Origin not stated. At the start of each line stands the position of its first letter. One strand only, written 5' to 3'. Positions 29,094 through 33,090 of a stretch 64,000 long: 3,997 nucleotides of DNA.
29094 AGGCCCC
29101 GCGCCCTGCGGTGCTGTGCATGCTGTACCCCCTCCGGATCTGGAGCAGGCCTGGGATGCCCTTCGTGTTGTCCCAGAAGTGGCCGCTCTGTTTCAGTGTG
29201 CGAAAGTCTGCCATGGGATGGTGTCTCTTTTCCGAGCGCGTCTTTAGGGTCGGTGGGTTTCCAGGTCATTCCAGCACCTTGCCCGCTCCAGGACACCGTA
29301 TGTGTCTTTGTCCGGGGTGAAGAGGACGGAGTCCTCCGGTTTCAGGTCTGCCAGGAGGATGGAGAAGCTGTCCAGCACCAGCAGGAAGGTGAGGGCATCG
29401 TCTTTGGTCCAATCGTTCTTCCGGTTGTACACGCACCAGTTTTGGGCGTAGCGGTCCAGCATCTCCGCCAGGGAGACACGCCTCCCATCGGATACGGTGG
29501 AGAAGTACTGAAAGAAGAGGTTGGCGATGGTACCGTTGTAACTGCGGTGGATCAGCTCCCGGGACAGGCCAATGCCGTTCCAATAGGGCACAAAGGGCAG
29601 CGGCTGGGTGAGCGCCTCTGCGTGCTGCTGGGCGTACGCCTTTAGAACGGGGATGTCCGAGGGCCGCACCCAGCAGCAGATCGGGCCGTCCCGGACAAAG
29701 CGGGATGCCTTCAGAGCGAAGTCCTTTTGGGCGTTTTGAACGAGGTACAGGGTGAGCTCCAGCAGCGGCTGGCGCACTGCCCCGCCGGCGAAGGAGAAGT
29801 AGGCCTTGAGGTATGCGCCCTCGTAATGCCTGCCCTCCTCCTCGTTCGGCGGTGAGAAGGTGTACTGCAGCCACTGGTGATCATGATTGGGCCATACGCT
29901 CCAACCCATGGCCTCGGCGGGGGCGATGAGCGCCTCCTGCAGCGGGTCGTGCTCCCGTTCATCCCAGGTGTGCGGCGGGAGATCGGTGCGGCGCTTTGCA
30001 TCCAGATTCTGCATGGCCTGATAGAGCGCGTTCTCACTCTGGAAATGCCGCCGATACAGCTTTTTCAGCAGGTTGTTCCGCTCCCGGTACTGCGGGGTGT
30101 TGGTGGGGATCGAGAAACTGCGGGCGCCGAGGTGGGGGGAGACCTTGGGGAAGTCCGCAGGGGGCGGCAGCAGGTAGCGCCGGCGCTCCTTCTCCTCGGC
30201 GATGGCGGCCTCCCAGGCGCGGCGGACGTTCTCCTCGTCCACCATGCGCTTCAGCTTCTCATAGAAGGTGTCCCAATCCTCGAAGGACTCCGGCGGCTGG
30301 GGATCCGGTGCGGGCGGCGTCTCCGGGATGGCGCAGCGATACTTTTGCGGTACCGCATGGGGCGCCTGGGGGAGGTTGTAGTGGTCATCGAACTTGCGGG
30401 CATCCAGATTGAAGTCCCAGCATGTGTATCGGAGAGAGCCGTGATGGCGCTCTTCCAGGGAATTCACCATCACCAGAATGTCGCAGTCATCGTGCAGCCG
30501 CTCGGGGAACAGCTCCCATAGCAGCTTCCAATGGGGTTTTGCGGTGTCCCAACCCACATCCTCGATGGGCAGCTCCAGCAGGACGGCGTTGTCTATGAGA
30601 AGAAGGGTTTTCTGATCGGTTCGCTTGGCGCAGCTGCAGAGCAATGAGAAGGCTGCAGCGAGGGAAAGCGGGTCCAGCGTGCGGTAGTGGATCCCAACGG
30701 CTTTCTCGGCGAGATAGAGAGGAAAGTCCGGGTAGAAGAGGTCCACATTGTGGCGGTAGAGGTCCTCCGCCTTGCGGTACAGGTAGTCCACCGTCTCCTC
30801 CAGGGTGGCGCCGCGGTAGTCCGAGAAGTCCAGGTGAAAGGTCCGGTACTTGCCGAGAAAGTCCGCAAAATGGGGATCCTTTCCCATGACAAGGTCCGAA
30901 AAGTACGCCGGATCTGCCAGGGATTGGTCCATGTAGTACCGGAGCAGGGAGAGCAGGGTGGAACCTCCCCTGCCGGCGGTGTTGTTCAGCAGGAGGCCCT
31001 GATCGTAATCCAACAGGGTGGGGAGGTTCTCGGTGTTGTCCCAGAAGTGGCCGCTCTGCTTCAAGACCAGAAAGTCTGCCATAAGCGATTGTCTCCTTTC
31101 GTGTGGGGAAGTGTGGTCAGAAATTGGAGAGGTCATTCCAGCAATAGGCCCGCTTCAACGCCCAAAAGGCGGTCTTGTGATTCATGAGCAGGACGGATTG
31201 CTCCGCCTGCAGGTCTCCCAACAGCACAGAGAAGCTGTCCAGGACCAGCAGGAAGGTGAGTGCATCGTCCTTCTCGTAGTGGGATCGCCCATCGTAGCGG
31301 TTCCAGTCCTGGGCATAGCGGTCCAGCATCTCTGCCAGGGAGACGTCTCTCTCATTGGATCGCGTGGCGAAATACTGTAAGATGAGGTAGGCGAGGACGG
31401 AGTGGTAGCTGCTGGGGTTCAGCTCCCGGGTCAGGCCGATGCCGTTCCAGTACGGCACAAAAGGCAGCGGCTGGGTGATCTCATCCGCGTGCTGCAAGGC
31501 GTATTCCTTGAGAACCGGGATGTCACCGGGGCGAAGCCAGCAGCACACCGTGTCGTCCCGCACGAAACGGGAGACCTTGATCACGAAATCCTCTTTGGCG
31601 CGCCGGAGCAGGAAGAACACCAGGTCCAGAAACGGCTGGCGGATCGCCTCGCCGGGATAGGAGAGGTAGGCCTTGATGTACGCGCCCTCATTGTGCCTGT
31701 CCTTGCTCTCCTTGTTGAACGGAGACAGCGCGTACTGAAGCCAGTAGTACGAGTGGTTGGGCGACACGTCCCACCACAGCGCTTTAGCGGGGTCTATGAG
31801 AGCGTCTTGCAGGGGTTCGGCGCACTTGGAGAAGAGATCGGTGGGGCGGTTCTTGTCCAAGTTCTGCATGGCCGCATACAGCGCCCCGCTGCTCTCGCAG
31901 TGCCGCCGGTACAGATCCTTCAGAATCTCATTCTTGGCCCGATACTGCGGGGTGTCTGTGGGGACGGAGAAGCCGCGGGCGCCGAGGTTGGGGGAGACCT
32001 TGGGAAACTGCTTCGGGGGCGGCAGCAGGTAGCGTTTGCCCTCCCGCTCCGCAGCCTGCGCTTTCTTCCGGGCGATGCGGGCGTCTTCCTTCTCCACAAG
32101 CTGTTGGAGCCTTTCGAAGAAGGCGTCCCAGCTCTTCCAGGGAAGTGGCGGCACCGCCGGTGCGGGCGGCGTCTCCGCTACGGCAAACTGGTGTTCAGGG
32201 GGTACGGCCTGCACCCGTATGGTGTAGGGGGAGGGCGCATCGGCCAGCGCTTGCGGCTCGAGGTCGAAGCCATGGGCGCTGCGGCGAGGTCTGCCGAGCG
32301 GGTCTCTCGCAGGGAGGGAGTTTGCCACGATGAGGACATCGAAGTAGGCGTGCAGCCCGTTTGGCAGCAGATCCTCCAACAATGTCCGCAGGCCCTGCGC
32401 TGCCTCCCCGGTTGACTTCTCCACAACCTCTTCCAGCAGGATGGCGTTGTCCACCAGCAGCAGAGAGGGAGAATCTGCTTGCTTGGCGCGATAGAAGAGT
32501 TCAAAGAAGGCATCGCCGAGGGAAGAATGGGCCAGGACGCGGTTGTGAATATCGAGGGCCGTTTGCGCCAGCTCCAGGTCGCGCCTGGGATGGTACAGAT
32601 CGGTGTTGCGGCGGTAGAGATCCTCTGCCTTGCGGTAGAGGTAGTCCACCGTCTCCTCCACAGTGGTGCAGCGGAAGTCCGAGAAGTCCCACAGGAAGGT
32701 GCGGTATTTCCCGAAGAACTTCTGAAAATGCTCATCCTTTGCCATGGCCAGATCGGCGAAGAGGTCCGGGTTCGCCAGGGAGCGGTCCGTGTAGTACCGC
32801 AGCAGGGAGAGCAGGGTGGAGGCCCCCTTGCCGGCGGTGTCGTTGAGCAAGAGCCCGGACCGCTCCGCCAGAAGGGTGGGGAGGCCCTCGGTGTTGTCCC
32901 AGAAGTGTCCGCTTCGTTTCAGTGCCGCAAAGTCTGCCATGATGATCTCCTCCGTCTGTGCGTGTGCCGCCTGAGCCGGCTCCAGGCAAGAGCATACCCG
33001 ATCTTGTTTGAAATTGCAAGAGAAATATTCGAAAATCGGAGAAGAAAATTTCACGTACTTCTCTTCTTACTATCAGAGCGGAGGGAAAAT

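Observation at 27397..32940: Three tandem paralogues fusing a dead 'predicted AAA-ATPase' domain to a HopA1/LanKC-N-like domain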

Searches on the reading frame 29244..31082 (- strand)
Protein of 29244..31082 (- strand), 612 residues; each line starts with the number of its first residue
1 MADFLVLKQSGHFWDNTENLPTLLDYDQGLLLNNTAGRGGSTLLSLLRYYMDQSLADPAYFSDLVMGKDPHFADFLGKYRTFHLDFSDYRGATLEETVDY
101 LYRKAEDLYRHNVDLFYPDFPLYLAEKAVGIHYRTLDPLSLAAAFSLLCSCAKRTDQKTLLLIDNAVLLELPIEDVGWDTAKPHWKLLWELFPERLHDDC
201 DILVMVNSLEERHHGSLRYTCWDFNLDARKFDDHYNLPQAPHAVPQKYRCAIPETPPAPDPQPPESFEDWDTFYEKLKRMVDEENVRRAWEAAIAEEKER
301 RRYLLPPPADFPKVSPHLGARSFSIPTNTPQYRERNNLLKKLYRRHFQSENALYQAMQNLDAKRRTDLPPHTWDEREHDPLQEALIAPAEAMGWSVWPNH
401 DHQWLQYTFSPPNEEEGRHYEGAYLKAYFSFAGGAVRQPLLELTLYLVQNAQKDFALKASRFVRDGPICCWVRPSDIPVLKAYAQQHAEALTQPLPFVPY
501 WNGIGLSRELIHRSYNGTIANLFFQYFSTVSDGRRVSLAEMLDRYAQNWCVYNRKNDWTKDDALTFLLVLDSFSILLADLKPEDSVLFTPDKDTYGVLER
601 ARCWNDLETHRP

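Call 3: search_protein_families(library=pfam, proteins=[window:29244-31082:-], max_evalue=1)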
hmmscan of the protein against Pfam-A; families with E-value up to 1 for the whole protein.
window:29244-31082:- (612 aa): 1 family
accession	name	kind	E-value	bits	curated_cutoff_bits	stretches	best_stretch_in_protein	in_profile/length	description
PF09820.16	AAA-ATPase_like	-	2.6e-05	24.6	26.1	1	8-164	11-147/201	Predicted AAA-ATPase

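Call 4: search_protein_families(library=ncbifam, proteins=[window:29244-31082:-], max_evalue=1)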
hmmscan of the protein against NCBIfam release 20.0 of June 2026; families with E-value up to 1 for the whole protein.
window:29244-31082:- (612 aa): 0 families

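Call 8: search_protein_families(library=padloc, proteins=[window:29244-31082:-], max_evalue=1)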
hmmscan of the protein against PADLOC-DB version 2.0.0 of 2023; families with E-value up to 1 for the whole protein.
window:29244-31082:- (612 aa): 0 families

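Call 20: search_protein_families(library=phrogs, proteins=[window:29244-31082:-], max_evalue=0.1)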
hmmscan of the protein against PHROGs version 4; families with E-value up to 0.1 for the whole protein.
window:29244-31082:- (612 aa): 0 families

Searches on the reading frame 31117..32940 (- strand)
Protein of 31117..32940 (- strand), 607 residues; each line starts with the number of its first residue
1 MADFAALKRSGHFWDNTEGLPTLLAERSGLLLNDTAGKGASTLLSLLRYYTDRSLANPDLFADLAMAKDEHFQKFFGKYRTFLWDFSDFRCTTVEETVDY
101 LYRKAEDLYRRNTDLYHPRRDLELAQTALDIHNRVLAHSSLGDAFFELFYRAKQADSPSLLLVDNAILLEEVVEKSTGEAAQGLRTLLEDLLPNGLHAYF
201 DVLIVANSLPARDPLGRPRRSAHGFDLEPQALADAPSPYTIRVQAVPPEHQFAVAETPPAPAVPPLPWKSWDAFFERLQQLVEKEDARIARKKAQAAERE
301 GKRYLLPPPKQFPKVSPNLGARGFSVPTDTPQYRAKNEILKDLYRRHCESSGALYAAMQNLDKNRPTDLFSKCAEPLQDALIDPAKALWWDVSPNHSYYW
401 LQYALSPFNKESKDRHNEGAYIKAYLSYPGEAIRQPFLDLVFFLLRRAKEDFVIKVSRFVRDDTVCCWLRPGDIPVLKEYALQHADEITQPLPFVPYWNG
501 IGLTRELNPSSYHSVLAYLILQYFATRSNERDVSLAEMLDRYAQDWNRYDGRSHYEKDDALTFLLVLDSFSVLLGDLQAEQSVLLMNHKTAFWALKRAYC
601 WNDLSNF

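Call 3: search_protein_families(library=pfam, proteins=[window:31117-32940:-], max_evalue=1)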
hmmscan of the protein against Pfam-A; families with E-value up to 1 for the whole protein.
window:31117-32940:- (607 aa): 1 family
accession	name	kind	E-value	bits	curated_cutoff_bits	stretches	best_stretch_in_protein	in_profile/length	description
PF09820.16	AAA-ATPase_like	-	5.6e-05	23.5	26.1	1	3-164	6-147/201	Predicted AAA-ATPase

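Call 4: search_protein_families(library=ncbifam, proteins=[window:31117-32940:-], max_evalue=1)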
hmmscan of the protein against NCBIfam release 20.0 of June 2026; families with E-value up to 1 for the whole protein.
window:31117-32940:- (607 aa): 0 families

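Call 8: search_protein_families(library=padloc, proteins=[window:31117-32940:-], max_evalue=1)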
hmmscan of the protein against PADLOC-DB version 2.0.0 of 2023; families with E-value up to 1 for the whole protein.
window:31117-32940:- (607 aa): 0 families

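Call 20: search_protein_families(library=phrogs, proteins=[window:31117-32940:-], max_evalue=0.1)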
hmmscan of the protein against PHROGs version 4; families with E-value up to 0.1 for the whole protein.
window:31117-32940:- (607 aa): 0 families
